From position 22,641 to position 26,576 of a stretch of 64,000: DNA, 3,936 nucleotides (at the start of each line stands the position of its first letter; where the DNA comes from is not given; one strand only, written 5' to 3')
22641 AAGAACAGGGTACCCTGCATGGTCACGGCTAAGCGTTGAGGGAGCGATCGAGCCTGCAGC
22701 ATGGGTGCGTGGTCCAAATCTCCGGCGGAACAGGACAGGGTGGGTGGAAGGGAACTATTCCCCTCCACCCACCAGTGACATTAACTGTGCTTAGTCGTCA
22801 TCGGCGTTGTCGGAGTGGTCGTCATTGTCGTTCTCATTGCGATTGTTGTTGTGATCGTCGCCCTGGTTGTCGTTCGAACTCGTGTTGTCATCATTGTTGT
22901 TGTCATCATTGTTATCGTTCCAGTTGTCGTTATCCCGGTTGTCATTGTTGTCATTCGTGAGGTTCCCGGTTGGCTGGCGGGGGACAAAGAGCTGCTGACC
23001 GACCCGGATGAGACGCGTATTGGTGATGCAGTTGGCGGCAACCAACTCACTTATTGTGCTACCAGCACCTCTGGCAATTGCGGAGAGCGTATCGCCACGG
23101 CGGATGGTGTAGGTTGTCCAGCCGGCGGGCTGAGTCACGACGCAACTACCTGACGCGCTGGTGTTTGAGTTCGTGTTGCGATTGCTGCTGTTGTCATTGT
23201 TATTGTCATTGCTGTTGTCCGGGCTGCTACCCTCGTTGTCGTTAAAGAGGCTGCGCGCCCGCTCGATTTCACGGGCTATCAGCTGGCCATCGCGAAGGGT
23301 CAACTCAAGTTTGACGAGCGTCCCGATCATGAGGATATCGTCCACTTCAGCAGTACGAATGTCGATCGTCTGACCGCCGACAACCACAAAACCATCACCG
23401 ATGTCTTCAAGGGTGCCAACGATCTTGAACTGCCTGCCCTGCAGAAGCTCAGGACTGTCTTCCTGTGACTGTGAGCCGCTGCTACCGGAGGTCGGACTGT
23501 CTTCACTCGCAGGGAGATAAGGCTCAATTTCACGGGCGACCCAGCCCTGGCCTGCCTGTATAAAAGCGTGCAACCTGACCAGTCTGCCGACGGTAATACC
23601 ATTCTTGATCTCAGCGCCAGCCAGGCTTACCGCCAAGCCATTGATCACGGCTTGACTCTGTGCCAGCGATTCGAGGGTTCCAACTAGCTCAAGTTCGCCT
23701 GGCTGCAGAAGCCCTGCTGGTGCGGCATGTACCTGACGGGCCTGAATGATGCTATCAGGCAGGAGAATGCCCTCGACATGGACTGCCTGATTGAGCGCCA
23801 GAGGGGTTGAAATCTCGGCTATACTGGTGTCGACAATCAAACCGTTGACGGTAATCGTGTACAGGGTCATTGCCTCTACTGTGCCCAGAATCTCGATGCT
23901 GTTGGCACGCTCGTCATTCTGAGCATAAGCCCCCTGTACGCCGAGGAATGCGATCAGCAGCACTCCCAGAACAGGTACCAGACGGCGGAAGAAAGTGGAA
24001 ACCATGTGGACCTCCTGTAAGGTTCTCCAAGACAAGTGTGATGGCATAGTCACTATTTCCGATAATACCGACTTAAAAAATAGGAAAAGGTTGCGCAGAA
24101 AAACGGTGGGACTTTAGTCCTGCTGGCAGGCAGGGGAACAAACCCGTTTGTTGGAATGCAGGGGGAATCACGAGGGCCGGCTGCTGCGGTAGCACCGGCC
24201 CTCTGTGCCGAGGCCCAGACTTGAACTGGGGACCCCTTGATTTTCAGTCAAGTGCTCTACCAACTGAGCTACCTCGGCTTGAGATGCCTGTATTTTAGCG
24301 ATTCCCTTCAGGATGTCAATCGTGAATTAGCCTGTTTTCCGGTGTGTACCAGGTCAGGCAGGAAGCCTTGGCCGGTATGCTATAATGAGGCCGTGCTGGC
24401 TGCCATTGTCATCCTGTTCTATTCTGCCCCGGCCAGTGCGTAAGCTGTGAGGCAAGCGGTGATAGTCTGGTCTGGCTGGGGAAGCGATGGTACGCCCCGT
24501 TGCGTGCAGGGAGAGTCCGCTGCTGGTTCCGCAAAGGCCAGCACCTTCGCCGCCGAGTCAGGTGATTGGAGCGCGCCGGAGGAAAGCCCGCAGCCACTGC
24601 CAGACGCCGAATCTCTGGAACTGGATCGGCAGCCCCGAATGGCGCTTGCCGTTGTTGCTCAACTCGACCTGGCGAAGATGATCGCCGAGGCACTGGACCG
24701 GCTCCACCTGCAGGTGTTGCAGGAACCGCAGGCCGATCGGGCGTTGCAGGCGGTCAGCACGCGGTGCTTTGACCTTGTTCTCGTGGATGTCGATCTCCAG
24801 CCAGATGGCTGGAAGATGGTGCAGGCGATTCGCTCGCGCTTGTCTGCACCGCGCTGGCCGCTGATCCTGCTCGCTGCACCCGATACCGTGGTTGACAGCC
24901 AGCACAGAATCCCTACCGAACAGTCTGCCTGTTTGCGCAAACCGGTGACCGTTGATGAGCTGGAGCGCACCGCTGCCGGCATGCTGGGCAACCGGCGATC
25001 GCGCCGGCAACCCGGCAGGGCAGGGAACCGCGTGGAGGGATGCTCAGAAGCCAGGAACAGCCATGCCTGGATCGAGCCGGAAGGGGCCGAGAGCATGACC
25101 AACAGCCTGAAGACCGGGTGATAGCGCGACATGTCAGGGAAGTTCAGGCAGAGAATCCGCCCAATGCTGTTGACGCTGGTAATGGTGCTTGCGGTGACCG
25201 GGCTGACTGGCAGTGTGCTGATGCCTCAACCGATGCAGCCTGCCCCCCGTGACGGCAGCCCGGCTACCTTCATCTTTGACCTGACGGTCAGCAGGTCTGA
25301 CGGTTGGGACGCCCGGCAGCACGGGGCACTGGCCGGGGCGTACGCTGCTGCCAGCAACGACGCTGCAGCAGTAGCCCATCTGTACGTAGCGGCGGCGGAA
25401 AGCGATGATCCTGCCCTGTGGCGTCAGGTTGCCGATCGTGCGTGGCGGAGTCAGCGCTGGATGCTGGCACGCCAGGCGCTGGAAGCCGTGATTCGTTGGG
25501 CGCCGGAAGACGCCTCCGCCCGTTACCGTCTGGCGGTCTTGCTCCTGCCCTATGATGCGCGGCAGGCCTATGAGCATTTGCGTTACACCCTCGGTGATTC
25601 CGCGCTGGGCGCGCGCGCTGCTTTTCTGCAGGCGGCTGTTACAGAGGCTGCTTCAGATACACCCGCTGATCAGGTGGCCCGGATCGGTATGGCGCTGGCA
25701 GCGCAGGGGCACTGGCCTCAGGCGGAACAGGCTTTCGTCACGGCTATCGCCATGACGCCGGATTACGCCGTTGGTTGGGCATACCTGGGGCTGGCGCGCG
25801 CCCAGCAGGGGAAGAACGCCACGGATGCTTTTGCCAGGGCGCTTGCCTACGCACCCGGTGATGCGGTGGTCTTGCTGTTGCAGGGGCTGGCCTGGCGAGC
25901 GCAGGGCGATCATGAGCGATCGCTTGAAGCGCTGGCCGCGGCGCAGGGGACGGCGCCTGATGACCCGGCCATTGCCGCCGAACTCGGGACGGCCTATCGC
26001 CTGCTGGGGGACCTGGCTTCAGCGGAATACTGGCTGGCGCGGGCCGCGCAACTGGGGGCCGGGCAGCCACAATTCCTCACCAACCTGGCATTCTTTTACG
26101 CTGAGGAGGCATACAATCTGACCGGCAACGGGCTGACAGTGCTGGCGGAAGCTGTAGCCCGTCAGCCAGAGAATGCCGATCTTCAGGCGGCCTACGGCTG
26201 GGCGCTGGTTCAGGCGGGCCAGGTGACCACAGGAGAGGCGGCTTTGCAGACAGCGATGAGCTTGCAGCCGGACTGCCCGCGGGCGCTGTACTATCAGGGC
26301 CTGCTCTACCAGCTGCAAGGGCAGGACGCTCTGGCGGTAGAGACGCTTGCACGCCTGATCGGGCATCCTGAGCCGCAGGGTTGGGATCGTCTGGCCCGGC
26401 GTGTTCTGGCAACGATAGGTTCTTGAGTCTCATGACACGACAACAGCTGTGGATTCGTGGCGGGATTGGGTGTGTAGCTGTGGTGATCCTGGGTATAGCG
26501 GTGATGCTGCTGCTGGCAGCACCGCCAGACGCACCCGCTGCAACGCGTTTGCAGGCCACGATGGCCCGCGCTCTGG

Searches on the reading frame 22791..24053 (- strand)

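Call 22: search_protein_families(library=pfam, proteins=[window:22791-24053:-], max_evalue=0.0001)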
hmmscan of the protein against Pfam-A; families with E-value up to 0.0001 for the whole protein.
window:22791-24053:- (420 aa): 2 families
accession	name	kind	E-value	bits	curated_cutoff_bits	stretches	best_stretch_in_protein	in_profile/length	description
PF18914.6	DUF5666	-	6.3e-13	49.2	27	0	213-264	2-60/60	Domain of unknown function (DUF5666)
PF01476.26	LysM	-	9.9e-12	45.1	20.9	1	315-358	1-43/43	LysM domain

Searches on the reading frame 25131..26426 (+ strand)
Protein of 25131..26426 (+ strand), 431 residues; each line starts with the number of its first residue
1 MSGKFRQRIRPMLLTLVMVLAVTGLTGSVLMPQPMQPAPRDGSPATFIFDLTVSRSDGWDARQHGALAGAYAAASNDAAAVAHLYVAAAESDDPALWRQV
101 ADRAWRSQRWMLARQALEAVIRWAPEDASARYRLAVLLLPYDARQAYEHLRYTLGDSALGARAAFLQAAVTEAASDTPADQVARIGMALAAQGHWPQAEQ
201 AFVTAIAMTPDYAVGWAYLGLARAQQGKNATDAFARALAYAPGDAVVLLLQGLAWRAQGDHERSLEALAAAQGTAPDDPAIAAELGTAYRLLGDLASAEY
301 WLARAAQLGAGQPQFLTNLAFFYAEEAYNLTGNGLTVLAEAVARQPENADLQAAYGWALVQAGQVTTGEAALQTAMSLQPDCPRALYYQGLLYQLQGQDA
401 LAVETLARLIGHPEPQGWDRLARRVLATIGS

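Call 22: search_protein_families(library=pfam, proteins=[window:25131-26426:+], max_evalue=0.0001)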
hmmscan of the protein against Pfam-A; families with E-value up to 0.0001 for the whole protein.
window:25131-26426:+ (431 aa): 7 families
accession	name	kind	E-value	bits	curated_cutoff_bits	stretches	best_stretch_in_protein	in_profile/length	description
PF13432.12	TPR_16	-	2e-15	57.3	32.7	1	356-410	4-58/65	Tetratricopeptide repeat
PF13431.12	TPR_17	-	1.8e-12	46.9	24.4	0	202-230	2-30/34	Tetratricopeptide repeat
PF14559.12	TPR_19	-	7.5e-12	45.8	25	1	335-385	11-61/68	Tetratricopeptide repeat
PF07719.23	TPR_2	-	1.4e-10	40.9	27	0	184-212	6-34/34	Tetratricopeptide repeat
PF13414.12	TPR_11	-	6.4e-09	35.8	26.8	0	187-227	2-42/42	TPR repeat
PF13428.12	TPR_14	-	1.8e-08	34.7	23.5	0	350-389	2-41/44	Tetratricopeptide repeat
PF00515.34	TPR_1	-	5.4e-07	29.6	27.8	0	184-212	6-34/34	Tetratricopeptide repeat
